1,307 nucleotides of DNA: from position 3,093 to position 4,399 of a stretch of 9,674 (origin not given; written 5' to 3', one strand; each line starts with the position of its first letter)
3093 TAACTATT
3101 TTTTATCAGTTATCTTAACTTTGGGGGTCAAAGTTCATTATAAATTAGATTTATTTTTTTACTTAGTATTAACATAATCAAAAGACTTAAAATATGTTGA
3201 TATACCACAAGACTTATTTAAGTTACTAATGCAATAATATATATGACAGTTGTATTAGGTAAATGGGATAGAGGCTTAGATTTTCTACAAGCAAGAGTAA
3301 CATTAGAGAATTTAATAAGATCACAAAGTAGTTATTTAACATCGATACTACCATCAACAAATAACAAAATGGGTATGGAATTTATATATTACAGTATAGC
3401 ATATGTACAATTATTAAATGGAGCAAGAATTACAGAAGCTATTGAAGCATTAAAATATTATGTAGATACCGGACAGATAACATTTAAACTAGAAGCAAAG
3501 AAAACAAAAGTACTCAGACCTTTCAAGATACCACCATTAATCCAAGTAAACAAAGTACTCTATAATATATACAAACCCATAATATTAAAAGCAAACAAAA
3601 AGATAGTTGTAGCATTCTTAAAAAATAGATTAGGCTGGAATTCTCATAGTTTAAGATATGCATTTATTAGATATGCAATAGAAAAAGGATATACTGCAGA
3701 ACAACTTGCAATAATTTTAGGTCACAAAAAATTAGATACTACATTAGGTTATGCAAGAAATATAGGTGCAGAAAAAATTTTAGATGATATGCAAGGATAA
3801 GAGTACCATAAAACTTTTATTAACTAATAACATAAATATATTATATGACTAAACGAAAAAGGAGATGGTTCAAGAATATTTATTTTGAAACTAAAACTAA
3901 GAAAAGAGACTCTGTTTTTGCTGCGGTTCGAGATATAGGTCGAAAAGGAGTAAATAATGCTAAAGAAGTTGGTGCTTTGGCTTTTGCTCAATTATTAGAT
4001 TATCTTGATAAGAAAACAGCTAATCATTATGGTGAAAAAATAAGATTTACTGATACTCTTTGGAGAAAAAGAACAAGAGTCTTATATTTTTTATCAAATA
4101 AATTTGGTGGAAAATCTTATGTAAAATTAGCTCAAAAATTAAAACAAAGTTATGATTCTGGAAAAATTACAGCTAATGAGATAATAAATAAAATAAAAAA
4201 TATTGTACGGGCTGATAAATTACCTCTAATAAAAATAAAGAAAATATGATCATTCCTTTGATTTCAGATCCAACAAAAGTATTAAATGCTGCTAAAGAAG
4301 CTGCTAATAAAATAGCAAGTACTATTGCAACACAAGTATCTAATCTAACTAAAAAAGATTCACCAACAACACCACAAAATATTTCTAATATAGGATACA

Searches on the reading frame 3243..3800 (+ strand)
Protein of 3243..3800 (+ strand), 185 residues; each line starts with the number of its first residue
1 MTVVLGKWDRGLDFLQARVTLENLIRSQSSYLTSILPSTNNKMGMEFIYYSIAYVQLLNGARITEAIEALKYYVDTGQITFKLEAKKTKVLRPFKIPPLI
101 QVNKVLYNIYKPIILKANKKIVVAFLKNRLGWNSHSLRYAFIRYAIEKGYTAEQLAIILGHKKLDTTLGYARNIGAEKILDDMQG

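Call 9: search_protein_families(library=pfam, proteins=[window:3243-3800:+], max_evalue=0.1)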
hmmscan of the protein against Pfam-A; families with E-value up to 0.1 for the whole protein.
window:3243-3800:+ (185 aa): 2 families
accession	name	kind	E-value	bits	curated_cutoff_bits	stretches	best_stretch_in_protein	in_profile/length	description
PF00589.27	Phage_integrase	-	0.00012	22.4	27.1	1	130-172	125-167/172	Phage integrase family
PF10786.14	HI_0552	-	0.014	15.4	25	1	86-170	17-105/202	HI_0552 protein family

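Call 12: find_related_loci(query=window:3243-3800:+, collection=viral_contigs, flank=6000)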
Query window:3243-3800:+ (185 aa) in viral_contigs; peptide patterns used: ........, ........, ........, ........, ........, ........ (x = any residue, [..] = any of these).
24 stretches matched a pattern; 5 encode a relative of the query (tblastn E <= 1e-3); 5 distinct loci.
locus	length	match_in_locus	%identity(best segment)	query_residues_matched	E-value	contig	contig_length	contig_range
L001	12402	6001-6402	31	58-173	8e-7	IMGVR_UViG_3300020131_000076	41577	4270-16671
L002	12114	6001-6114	45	135-172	1e-5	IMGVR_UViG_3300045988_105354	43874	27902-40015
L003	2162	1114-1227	45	135-172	1e-5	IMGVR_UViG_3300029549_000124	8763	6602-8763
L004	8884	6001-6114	45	135-172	1e-5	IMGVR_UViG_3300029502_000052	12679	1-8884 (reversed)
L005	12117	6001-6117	41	135-173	2e-5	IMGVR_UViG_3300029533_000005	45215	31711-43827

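Call 14: find_encoding_contigs(protein=window:3243-3800:+, flank=10000, max_places=10)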
Protein window:3243-3800:+ (185 aa): 3 contigs read that carry it; 3 places shown.
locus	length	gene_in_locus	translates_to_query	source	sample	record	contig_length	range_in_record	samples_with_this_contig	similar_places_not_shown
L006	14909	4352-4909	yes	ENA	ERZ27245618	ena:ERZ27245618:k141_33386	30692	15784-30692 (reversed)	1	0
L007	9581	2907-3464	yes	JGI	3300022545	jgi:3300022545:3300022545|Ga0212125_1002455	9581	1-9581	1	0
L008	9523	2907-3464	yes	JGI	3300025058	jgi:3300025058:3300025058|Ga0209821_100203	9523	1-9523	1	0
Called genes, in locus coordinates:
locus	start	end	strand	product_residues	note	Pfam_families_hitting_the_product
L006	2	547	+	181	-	?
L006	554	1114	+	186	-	-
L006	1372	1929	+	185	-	-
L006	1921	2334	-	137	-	-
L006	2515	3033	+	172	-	-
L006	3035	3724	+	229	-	-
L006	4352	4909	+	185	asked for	-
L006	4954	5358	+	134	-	-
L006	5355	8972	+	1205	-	-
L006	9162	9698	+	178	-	-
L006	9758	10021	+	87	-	-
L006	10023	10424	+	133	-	-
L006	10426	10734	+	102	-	-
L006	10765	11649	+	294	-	PF10102:DUF2341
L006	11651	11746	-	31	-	-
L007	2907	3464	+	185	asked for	-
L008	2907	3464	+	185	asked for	-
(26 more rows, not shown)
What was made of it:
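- Closest known: Integrases of large tailed spindle viruses. Different: The host context is different (call 14).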

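Call 18: find_homologous_proteins(query=window:3243-3800:+, max_evalue=0.001)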
Query window:3243-3800:+ (185 aa): 29 proteins with E <= 0.001 among 150 candidates.
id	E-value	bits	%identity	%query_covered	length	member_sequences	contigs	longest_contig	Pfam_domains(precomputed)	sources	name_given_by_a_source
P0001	5.7e-115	399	100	100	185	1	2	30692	-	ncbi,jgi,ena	-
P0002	5.5e-72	259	64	99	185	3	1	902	PF00589.28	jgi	jgi:Phage integrase family.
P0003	1.7e-63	232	60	98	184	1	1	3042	PF00589.28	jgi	-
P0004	1.3e-62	229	60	99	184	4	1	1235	PF00589.28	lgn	-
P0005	2.5e-56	208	52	99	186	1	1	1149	PF00589.28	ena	-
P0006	1.2e-55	206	54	99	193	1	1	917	PF00589.28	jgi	jgi:Phage integrase family.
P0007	8.6e-53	197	51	100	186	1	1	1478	PF00589.28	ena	-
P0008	4.3e-45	172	53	88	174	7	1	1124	-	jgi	jgi:Phage integrase family.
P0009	2.2e-42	163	46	99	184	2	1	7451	PF00589.28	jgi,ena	-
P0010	1.6e-33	134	54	69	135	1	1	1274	PF00589.28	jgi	jgi:Phage integrase family.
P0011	2.0e-22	98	35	97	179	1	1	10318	PF00589.28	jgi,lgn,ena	-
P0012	3.4e-21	94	37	97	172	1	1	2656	PF00589.28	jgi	-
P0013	1.1e-19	89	35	95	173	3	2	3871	PF00589.28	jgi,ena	-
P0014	5.4e-19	87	36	94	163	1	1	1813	PF00589.28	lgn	-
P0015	9.7e-18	83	33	95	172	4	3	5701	PF00589.28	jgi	-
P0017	6.0e-16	77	36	94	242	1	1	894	PF00589.28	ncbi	-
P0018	7.6e-16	77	35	94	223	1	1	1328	PF00589.28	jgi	jgi:hypothetical protein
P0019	9.8e-16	76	35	94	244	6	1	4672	PF00589.28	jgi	-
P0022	1.6e-14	72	35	94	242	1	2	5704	PF00589.28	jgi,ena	jgi:hypothetical protein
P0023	8.2e-13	67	36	95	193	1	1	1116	PF00589.28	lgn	-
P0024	1.5e-11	63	37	74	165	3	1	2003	PF00589.28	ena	-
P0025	4.6e-11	61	31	95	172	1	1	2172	PF00589.28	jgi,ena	-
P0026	9.5e-11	60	35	70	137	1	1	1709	PF00589.28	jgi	jgi:integrase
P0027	2.7e-10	58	32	95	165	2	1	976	PF00589.28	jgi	jgi:integrase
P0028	3.0e-10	58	28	95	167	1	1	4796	PF00589.28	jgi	jgi:site-specific recombinase XerD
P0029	3.0e-10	58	35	94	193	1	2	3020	PF00589.28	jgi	-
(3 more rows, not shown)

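Call 20: find_encoding_contigs(protein=P0009, flank=10000, max_places=4)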
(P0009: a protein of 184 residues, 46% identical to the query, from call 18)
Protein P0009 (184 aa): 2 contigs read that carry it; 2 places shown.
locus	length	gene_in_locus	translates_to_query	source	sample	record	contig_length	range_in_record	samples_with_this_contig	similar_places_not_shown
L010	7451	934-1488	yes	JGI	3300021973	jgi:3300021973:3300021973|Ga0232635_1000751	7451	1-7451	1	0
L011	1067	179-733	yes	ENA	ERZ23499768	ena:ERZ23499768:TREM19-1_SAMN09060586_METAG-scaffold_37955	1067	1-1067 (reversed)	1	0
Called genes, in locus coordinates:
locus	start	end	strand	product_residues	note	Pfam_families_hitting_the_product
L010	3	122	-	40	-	?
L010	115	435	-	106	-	-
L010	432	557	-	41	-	-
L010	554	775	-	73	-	-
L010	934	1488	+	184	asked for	PF00589:Phage_integrase (faint)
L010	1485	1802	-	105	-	-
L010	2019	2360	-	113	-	-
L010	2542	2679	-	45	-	-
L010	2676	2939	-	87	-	-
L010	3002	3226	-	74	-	-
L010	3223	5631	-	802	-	-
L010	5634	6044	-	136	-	-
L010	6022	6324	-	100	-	-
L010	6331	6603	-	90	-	-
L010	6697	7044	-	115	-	-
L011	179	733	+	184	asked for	PF00589:Phage_integrase (faint)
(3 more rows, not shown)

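Call 21: find_encoding_contigs(protein=P0003, flank=10000, max_places=4)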
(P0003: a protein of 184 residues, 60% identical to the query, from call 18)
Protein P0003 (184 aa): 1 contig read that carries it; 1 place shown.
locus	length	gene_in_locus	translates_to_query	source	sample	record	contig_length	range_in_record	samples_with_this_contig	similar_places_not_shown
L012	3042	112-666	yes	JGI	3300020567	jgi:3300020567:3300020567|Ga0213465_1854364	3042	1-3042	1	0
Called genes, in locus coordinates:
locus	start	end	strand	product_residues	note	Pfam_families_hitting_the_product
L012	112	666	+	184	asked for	PF00589:Phage_integrase (faint)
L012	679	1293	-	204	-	-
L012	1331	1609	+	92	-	-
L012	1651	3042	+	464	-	?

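Call 22: find_encoding_contigs(protein=P0011, flank=10000, max_places=4)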
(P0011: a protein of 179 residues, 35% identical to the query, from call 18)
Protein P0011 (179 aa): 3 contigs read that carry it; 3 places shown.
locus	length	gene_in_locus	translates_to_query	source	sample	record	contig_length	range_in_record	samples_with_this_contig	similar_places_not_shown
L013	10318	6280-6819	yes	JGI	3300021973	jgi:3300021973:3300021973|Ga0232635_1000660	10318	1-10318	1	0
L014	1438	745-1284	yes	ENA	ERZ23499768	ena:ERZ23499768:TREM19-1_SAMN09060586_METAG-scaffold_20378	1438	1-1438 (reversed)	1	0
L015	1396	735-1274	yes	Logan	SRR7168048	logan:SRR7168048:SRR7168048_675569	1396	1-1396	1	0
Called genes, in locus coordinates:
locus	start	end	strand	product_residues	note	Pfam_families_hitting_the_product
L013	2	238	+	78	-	?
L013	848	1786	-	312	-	PF08271:Zn_Ribbon_TF, PF00382:TFIIB, PF04545:Sigma70_r4 (faint), PF00382:TFIIB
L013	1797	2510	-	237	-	-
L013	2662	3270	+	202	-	-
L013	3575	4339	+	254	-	-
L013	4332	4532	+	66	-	-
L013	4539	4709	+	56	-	-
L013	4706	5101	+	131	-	-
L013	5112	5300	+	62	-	-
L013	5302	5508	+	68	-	-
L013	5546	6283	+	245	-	-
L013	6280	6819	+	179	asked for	PF00589:Phage_integrase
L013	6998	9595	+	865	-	-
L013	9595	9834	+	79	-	-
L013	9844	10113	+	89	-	-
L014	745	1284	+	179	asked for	PF00589:Phage_integrase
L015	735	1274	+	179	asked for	PF00589:Phage_integrase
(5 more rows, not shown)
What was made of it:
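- Closest known: Integrases of large tailed spindle viruses. Same: A very large protein gene lies nearby (calls 20, 22).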

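Call 28: find_encoding_contigs(protein=P0007, flank=10000, max_places=4)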
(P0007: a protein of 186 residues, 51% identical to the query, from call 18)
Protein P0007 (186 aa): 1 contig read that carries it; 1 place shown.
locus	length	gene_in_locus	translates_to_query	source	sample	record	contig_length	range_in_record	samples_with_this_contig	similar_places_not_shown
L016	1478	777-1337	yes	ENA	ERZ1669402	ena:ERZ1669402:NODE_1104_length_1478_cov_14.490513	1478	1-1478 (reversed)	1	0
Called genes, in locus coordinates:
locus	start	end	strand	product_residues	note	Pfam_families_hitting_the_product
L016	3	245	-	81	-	?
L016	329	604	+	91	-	-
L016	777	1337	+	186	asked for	PF00589:Phage_integrase (weak)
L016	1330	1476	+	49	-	?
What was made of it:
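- Relatives manage with about 160 nt here (calls 20, 28).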

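Call 29: find_encoding_contigs(protein=P0004, flank=10000, max_places=4)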
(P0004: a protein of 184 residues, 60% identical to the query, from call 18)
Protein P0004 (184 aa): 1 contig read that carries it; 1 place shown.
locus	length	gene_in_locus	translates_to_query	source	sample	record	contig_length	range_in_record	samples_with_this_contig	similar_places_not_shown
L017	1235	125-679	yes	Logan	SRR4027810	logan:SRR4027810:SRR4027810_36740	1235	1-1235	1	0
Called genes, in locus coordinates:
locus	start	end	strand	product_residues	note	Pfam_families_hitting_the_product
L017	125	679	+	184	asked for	PF00589:Phage_integrase (weak)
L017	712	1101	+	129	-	-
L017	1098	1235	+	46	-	?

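Call 43: find_encoding_contigs(protein=P0002, flank=10000, max_places=4)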
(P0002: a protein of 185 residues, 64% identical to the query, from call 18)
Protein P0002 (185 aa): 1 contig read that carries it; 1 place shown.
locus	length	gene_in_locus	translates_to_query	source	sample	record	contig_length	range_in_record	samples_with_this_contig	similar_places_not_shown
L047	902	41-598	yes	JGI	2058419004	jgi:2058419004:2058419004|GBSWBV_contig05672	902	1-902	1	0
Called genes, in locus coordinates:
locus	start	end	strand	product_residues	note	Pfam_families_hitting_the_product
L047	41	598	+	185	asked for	PF00589:Phage_integrase (faint)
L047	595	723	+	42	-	-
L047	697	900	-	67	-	?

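Call 44: find_encoding_contigs(protein=P0008, flank=10000, max_places=6)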
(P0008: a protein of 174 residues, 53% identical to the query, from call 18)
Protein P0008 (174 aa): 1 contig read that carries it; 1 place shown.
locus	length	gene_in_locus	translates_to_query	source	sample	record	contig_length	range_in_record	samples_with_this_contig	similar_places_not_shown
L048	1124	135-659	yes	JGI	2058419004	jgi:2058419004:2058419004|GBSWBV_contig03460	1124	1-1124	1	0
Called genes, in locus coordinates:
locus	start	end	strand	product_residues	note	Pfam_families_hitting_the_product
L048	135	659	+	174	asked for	-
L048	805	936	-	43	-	-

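Call 45: find_encoding_contigs(protein=P0005, flank=10000, max_places=4)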
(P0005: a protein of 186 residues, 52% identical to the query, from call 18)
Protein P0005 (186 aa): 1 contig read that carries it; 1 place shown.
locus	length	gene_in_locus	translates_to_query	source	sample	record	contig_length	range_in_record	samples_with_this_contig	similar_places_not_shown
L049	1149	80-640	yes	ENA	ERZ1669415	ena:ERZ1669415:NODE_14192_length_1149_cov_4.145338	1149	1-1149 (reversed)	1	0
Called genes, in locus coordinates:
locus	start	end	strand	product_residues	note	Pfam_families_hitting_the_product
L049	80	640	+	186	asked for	PF00589:Phage_integrase (weak)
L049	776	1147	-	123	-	?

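Call 57: search_protein_families(library=phrogs, proteins=[window:3243-3800:+], max_evalue=0.01)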
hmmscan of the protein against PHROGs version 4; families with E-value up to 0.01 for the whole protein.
window:3243-3800:+ (185 aa): 3 families
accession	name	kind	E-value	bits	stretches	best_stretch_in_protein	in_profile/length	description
phrog_9208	-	integration and excision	4.1e-30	106.4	1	5-181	72-237/241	integrase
phrog_1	-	integration and excision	3.6e-10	40.7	1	49-174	289-436/611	integrase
phrog_216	-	integration and excision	6.7e-06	26.4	1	66-172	131-223/301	integrase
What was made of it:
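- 3243..3800 (+): 185-aa tyrosine recombinase made of the catalytic domain only. Pfam PF00589 at E=1e-4 (call 9). phrog_9208 'integrase' at E=4e-30 (call 57).
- On Tyrosine recombinase (ORF 3243-3800): PF00589 (call 9). phrog_9208 at E=4e-30 (call 57).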

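Call 58: search_dna_similar(query=window:3243-3800:+, collection=phages, mode=protein, max_evalue=0.001, max_rows=20)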
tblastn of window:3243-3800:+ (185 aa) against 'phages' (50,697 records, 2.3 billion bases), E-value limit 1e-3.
Records with a match: 25; places in all: 25; records where one place covers at least 80% of the query: 25.
Best place of each record, by identity: <60% 25.
By first word of the organism name: Sulfolobus 15; Acidianus 4; Sulfolobales 4; Bicaudavirus 2.
By host as written in the record: Sulfolobus 8; Sulfolobales 4; Sulfolobus tengchongensis 2; Acidianus sp. CHAS 2; Sulfolobus solfataricus P2 2; Sulfolobus tengchongensis 1201-4 1; Sulfolobus tengchongensis 1201-2 1; Sulfolobus solfataricus 1; and 4 more.
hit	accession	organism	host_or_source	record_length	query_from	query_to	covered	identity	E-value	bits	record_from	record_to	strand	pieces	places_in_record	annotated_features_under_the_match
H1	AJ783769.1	Sulfolobus virus STSV1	Sulfolobus tengchongensis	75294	7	180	94%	38.5%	3e-21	96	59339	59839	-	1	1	hypothetical protein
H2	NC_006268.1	Sulfolobus virus STSV1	Sulfolobus tengchongensis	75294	7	180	94%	38.5%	3e-21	96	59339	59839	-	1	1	integrase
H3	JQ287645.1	Sulfolobus virus STSV2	Sulfolobus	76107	7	180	94%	38.0%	5e-20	92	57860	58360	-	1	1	putative integrase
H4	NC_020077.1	Sulfolobus virus STSV2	Sulfolobus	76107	7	180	94%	38.0%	5e-20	92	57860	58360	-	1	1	integrase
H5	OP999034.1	Sulfolobus tengchongensis spindle-shaped virus 4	Sulfolobus tengchongensis 1201-4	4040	7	180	94%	36.3%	3e-18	87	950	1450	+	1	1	putative integrase | hypothetical protein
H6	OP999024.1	Sulfolobus tengchongensis spindle-shaped virus 3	Sulfolobus tengchongensis 1201-2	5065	7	180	94%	36.3%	3e-18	87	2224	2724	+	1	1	putative integrase | hypothetical protein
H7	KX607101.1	Acidianus two-tailed virus 2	Sulfolobus solfataricus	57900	6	180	95%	34.9%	8e-19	89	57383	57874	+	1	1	viral integrase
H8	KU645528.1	Acidianus tailed spindle virus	Acidianus sp. CHAS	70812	8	180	94%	34.1%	2e-17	84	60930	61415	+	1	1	viral integrase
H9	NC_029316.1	Acidianus tailed spindle virus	Acidianus sp. CHAS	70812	8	180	94%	34.1%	2e-17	84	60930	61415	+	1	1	integrase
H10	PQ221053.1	Sulfolobus phage SMV1a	Sulfolobus islandicus REY15A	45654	8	180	94%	34.1%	8e-18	86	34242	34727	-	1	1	hypothetical protein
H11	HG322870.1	Sulfolobus monocaudavirus SMV1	Sulfolobus solfataricus P2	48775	8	180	94%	34.1%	8e-18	86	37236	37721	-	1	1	conserved archaeal viral integrase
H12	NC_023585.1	Sulfolobus monocaudavirus SMV1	Sulfolobus solfataricus P2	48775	8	180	94%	34.1%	8e-18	86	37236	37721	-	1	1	integrase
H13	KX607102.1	Acidianus two-tailed phage variant 1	Acidianus convivator AA9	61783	6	180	95%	33.1%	6e-18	86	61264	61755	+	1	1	archaeal virus integrase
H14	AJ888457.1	Bicaudavirus pozzuoliense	-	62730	6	180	95%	33.1%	6e-18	86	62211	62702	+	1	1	putative integrase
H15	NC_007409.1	Bicaudavirus pozzuoliense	Acidianus convivator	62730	6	180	95%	33.1%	6e-18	86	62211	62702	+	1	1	integrase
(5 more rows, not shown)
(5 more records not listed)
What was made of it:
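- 3243..3800 (+): 33-38% identical to the integrases of STSV1/2, ATV, SMV1 and ATSV (call 58).
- On Tyrosine recombinase (ORF 3243-3800): Bicaudaviridae integrases at 33-38% identity (call 58).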

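Call 59: get_annotated_region(hit=H2, flank=3000)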
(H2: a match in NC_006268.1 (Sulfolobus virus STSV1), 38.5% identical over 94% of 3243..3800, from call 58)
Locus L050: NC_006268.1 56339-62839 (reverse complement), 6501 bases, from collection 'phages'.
description: Sulfolobus virus STSV1, complete genome.
organism: Sulfolobus virus STSV1 (NCBI taxid 285013)
taxonomy: Viruses; Bicaudaviridae
host: Sulfolobus tengchongensis; source: -; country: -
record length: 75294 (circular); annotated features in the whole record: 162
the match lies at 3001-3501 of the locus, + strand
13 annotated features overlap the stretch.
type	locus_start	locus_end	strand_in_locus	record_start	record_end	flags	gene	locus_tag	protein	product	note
CDS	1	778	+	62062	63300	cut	-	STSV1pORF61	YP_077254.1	DNA methyltransferase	ORF61; involved in DNA methylation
CDS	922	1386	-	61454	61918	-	-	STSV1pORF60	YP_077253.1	hypothetical protein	ORF60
regulatory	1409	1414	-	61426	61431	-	-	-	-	TATA_box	-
CDS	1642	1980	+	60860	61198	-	-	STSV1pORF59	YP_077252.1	hypothetical protein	ORF59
CDS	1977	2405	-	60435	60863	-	-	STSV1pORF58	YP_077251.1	hypothetical protein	ORF58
regulatory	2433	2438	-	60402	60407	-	-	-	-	TATA_box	-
CDS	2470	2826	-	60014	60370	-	-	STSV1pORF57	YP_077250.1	hypothetical protein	ORF57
regulatory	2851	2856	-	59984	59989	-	-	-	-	TATA_box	-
regulatory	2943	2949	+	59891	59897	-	-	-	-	TATA_box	-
CDS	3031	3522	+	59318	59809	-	-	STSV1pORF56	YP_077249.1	integrase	ORF56; possible integrase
regulatory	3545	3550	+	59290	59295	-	-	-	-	TATA_box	-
CDS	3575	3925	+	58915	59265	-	-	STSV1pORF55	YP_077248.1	hypothetical protein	ORF55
CDS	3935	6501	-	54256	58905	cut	-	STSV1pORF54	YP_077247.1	hypothetical protein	ORF54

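Call 60: get_annotated_region(hit=H12, flank=3000)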
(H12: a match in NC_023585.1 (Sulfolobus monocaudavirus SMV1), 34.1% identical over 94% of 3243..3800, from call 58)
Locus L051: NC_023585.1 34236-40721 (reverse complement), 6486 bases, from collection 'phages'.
description: Sulfolobus monocaudavirus SMV1 complete genome.
organism: Sulfolobus monocaudavirus SMV1 (NCBI taxid 1351702)
taxonomy: Viruses; Bicaudaviridae
host: Sulfolobus solfataricus P2; source: geyser water; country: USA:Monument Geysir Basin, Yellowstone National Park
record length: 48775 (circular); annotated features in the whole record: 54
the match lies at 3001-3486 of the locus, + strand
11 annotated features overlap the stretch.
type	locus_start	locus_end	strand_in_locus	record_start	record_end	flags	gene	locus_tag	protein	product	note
CDS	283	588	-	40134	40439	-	-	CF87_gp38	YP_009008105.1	hypothetical protein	-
CDS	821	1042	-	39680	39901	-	-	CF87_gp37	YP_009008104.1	CopG family protein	-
CDS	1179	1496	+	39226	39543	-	-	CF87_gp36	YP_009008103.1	conserved archaeal viral protein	-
CDS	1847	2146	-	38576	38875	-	-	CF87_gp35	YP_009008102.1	hypothetical protein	-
CDS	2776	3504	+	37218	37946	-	-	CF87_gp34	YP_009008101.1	integrase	-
CDS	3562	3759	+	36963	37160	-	-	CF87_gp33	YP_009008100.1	hypothetical protein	-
CDS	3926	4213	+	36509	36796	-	-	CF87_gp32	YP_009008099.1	hypothetical protein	-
CDS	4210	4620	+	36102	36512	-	-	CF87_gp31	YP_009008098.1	hypothetical membrane protein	-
CDS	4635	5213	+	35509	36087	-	-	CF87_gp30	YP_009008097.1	hypothetical protein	-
CDS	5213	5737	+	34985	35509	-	-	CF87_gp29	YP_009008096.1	hypothetical protein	-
CDS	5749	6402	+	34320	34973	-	-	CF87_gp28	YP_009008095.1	conserved archaeal viral protein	-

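Call 61: get_annotated_region(hit=H9, flank=3000)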
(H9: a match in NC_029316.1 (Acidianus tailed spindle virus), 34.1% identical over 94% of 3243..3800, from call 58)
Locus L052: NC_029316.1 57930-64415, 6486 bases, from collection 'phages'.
description: Acidianus tailed spindle virus isolate 1, complete genome.
organism: Acidianus tailed spindle virus (NCBI taxid 1797140)
taxonomy: Viruses; Bicaudaviridae
host: Acidianus sp. CHAS; source: -; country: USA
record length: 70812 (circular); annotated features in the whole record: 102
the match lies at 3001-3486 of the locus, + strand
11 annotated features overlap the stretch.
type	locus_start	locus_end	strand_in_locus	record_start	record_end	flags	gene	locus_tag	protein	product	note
CDS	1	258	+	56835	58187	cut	-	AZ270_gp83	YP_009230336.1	tRNA nucleotidyltransferase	-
CDS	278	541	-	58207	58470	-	-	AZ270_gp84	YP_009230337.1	hypothetical protein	-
CDS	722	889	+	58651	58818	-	-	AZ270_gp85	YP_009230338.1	hypothetical protein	-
CDS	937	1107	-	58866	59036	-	-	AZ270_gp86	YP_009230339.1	CopG transcriptional regulator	-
CDS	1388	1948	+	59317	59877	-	-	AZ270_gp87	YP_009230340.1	hypothetical protein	-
CDS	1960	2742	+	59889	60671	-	-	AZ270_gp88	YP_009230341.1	phosphoadenosine phosphosulfate reductase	-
CDS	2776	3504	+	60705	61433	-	-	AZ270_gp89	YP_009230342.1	integrase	conserved large spindle virus protein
CDS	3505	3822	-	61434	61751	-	-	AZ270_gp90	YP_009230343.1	hypothetical protein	-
CDS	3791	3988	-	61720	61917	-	-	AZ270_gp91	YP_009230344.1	hypothetical protein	-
CDS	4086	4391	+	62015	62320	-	-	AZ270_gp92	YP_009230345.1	hypothetical protein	-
CDS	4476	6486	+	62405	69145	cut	-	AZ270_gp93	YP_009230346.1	hypothetical protein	conserved large spindle virus protein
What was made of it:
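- Closest known: Integrases of large tailed spindle viruses. Same: Some are short like this one (STSV1 ORF56 is annotated at about 163 aa), while SMV1 and ATSV are annotated at 242 aa. All are annotated or noted as integrase, and ATSV's carries the note 'conserved large spindle virus protein' (calls 58-61).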

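Call 102: search_solved_structures(query=A2, max_evalue=0.01)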
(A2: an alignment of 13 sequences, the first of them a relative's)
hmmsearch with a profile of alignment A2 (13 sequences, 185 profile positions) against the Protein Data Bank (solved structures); distinct sequences matched with E-value up to 0.01: 9.
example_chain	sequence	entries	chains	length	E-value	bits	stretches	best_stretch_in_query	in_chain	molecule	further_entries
5dor_A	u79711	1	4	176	6.8e-07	32.6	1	50-171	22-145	Integrase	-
5c6k_A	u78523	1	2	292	2.5e-06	30.8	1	50-171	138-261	Integrase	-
1aih_A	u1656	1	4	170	5.4e-06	29.6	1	51-171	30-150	HP1 INTEGRASE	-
4a8e_A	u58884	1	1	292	3e-05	27.2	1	121-175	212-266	PROBABLE TYROSINE RECOMBINASE XERC-LIKE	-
5dcf_A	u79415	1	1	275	0.002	21.3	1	130-171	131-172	Tyrosine recombinase XerD,DNA translocase FtsK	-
6en0_A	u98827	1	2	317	0.0028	20.8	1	132-171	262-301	Int protein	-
1a0p_A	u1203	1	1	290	0.0028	20.8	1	130-171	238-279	SITE-SPECIFIC RECOMBINASE XERD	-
6emz_A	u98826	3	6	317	0.0029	20.7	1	132-171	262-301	Int protein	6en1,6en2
8vd6_A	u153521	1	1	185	0.0038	20.4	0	141-159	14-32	CAP REPEAT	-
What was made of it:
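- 3243..3800 (+): A family profile hits the integrase chains 5dor/5c6k, HP1 integrase 1aih and the XerC-like recombinase 4a8e (call 102).
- On Tyrosine recombinase (ORF 3243-3800): PDB integrase and Xer catalytic domains (call 102).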

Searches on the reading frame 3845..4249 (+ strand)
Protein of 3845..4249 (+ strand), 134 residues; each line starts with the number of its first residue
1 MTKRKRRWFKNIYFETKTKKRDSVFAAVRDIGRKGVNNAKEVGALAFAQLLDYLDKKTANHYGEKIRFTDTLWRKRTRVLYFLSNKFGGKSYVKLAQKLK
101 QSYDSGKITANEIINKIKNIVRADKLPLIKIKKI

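Call 9: search_protein_families(library=pfam, proteins=[window:3845-4249:+], max_evalue=0.1)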
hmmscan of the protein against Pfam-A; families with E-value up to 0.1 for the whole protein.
window:3845-4249:+ (134 aa): 0 families

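Call 57: search_protein_families(library=phrogs, proteins=[window:3845-4249:+], max_evalue=0.01)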
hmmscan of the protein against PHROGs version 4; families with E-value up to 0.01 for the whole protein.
window:3845-4249:+ (134 aa): 0 families

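Call 82: find_homologous_proteins(query=window:3845-4249:+, max_evalue=0.001)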
Query window:3845-4249:+ (134 aa): 1 proteins with E <= 0.001 among 9 candidates.
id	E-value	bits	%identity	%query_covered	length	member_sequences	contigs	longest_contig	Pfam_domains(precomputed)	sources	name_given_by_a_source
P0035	9.7e-80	283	100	100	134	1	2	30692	-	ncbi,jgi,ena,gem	-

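Call 90: predict_structure(protein=window:3845-4249:+)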
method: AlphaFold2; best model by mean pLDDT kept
length: 134 residues; sequences in the alignment: 1
mean_pLDDT: 61.4   pTM: 0.52
mean pLDDT of the five models: 61.4, 52.5, 52.4, 50.1, 45.2
residues with pLDDT >= 90: 0; 70-90: 49; 50-70: 39; < 50: 46
segments of 3 or more residues with pLDDT < 50: 1-30, 59-68, 130-134
pLDDT, mean of each block of 10 residues (from residue 1): 45 41 45 60 73 61 43 61 69 81 82 83 67 34
secondary structure, 60 per line:
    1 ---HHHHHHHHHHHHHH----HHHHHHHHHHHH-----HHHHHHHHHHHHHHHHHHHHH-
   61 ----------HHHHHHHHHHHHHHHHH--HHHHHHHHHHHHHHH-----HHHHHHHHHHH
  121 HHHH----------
elements in order: H4-17 H22-33 H39-59 H71-87 H90-104 H110-124
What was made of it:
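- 3845..4249 (+): 134-aa basic, all-helical protein. It travels with the integrase in at least one relative. There is no family hit (calls 9, 57), and the structure model has low confidence (call 90).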
